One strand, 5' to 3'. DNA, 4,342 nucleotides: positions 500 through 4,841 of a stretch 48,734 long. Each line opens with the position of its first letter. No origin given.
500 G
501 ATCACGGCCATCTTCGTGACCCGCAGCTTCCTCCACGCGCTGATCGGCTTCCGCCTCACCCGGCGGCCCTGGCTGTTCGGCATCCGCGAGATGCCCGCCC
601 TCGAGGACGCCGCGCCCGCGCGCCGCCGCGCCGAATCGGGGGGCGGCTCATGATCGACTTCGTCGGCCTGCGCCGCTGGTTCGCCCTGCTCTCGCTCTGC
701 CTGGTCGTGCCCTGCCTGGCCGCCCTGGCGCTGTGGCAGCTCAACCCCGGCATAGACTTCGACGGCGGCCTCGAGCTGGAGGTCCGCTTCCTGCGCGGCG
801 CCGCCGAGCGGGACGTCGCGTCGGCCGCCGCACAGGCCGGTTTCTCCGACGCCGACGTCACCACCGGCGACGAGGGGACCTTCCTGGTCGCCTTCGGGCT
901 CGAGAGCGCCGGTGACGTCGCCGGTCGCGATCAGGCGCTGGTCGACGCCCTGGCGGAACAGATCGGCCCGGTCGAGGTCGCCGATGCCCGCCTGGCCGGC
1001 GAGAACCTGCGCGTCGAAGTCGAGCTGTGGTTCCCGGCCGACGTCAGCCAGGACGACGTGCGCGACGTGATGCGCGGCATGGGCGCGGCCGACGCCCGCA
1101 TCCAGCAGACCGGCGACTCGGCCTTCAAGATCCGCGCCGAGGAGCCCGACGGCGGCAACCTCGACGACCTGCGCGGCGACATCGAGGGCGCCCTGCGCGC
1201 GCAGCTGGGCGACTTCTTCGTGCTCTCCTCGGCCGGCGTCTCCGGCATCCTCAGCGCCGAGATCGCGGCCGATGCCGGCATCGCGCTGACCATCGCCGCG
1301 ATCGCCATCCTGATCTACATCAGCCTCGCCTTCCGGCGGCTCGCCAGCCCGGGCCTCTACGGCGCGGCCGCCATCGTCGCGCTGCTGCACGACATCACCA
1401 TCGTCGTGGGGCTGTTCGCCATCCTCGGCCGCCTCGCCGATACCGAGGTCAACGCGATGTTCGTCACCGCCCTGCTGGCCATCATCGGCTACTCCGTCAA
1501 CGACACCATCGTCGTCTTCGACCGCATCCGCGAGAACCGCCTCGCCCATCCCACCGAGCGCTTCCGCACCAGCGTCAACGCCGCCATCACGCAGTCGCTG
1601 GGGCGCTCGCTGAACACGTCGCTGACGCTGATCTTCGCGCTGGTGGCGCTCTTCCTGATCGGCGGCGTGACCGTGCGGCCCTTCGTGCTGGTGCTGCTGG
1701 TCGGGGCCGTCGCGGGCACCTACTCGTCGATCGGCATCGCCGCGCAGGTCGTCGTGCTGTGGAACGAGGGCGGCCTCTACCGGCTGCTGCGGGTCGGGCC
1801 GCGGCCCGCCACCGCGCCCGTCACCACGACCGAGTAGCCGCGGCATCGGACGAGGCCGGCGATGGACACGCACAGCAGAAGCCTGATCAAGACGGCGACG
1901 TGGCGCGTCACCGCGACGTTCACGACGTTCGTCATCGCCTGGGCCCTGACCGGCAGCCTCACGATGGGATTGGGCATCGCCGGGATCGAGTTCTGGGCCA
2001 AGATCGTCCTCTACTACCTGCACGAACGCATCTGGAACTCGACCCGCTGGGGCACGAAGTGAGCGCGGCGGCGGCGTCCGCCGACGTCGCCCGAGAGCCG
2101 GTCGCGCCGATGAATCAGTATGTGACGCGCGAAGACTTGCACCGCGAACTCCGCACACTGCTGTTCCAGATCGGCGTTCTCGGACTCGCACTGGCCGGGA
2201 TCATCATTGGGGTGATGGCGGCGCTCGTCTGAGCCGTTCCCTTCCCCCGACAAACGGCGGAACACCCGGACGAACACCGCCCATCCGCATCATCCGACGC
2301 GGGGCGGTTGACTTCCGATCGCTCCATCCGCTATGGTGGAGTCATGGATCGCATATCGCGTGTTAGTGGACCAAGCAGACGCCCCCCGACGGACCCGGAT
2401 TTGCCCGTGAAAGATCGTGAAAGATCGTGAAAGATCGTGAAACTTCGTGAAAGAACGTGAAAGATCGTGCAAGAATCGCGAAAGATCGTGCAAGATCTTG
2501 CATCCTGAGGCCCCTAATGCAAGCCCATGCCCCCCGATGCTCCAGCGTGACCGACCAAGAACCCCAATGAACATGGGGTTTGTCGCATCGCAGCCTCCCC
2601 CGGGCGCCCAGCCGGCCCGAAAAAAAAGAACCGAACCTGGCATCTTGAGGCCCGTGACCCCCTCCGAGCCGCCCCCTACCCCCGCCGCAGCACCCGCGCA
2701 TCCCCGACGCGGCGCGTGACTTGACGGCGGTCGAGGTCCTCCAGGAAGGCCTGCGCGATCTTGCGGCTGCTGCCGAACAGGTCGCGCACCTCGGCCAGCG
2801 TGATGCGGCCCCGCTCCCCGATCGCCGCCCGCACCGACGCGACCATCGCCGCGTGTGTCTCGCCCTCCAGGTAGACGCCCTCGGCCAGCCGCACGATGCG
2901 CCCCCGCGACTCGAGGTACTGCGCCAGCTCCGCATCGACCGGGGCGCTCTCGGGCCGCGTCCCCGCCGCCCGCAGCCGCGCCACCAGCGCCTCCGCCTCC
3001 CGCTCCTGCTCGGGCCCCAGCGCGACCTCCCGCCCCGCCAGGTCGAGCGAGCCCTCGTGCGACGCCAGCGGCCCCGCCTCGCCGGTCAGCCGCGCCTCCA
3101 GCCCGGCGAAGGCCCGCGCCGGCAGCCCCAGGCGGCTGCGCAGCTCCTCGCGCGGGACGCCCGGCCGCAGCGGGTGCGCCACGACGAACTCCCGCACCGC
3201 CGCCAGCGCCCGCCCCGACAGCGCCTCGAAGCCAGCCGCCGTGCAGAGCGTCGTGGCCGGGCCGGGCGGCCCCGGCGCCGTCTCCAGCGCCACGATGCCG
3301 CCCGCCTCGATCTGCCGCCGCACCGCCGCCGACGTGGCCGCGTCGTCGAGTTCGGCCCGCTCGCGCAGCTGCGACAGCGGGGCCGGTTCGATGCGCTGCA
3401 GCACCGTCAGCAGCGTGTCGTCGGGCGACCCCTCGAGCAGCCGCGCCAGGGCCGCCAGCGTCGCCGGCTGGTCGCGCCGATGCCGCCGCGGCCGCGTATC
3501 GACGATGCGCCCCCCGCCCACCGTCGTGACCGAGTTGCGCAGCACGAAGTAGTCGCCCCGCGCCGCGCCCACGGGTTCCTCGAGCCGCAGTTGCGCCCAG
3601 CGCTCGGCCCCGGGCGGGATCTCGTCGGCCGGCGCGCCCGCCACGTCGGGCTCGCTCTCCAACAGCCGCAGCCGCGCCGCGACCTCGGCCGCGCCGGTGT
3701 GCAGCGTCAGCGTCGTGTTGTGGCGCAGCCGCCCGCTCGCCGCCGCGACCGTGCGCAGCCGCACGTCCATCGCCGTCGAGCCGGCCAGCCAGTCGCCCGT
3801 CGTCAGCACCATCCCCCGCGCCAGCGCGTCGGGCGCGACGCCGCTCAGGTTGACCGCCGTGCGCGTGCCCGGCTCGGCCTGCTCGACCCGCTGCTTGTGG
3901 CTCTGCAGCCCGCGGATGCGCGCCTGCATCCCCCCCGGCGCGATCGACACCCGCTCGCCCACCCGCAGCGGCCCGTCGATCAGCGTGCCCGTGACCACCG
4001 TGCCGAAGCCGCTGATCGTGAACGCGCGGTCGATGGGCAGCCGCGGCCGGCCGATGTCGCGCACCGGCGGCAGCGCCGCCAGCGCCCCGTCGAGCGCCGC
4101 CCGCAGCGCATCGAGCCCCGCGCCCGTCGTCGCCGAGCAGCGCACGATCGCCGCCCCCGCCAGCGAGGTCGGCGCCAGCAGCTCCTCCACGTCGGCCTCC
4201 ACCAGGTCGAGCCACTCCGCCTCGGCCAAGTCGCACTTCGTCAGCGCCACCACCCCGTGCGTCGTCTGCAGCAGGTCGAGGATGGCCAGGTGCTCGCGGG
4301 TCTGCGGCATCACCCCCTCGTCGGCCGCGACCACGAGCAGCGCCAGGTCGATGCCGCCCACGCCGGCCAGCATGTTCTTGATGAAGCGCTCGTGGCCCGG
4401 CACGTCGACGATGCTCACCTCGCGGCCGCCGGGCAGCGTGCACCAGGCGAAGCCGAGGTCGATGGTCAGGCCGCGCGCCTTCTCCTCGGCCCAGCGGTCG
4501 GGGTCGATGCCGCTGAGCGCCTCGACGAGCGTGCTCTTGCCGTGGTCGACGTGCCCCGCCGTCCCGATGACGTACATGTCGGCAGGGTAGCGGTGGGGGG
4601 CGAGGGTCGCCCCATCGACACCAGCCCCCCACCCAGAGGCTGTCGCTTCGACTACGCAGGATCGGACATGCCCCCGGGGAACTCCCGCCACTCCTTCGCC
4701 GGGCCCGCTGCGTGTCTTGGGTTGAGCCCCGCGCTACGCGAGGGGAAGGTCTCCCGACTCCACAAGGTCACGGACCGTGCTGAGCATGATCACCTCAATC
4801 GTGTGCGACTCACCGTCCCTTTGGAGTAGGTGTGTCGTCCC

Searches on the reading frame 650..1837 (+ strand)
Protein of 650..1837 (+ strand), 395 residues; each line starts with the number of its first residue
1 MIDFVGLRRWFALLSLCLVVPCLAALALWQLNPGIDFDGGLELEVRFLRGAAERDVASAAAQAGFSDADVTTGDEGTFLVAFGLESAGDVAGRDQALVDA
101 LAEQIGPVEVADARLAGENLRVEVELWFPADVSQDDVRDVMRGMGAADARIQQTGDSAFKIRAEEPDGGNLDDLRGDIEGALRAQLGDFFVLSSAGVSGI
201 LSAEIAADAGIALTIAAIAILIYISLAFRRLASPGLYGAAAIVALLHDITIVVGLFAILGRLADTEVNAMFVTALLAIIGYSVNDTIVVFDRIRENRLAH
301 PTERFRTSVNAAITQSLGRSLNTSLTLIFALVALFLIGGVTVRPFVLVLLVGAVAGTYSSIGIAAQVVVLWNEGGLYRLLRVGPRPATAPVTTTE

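Call 14: search_protein_families(library=pfam, proteins=[window:650-1837:+], max_evalue=0.00001)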
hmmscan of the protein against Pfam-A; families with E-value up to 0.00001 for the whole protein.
window:650-1837:+ (395 aa): 1 family
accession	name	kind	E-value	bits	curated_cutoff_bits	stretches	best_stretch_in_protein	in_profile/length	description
PF02355.23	SecD_SecF_C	-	2.4e-49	167.8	20.5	1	188-373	12-188/189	Protein export membrane protein SecD/SecF, C-terminal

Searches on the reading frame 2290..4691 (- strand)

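Call 14: search_protein_families(library=pfam, proteins=[window:2290-4632:-], max_evalue=0.00001)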
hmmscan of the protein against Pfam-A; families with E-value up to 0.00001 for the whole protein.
window:2290-4632:- (780 aa): 0 families

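Call 65: search_protein_families(library=pfam, proteins=[window:2676-4691:-], max_evalue=0.1)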
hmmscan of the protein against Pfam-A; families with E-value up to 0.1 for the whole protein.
window:2676-4691:- (671 aa): 8 families
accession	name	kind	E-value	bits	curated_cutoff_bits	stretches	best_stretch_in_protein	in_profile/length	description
PF00009.33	GTP_EFTU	-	3.9e-33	115.1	26.5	1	40-202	4-184/188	Elongation factor Tu GTP binding domain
PF09107.17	SelB-wing_3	-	5.6e-16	58.3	23.2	1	625-668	4-47/47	Elongation factor SelB, winged helix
PF25461.1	Beta-barrel_SelB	-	1.6e-12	47.9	27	1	313-402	5-79/80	Selenocysteine-specific elongation factor, beta-barrel domain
PF03144.31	GTP_EFTU_D2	-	1.5e-09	38.6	30.3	1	230-297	1-73/73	Elongation factor Tu domain 2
PF09106.17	SelB-wing_2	-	3.2e-07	30.8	22.3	1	496-535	1-42/57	Elongation factor SelB, winged helix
PF01926.29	MMR_HSR1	-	6.4e-06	26.7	21.9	1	42-139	2-101/113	50S ribosome-binding GTPase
PF03193.22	RsgA_GTPase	-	0.00095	19.5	30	1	112-206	21-110/174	RsgA GTPase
PF03143.23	GTP_EFTU_D3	-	0.072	13.8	27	0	330-398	34-104/106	Elongation factor Tu C-terminal domain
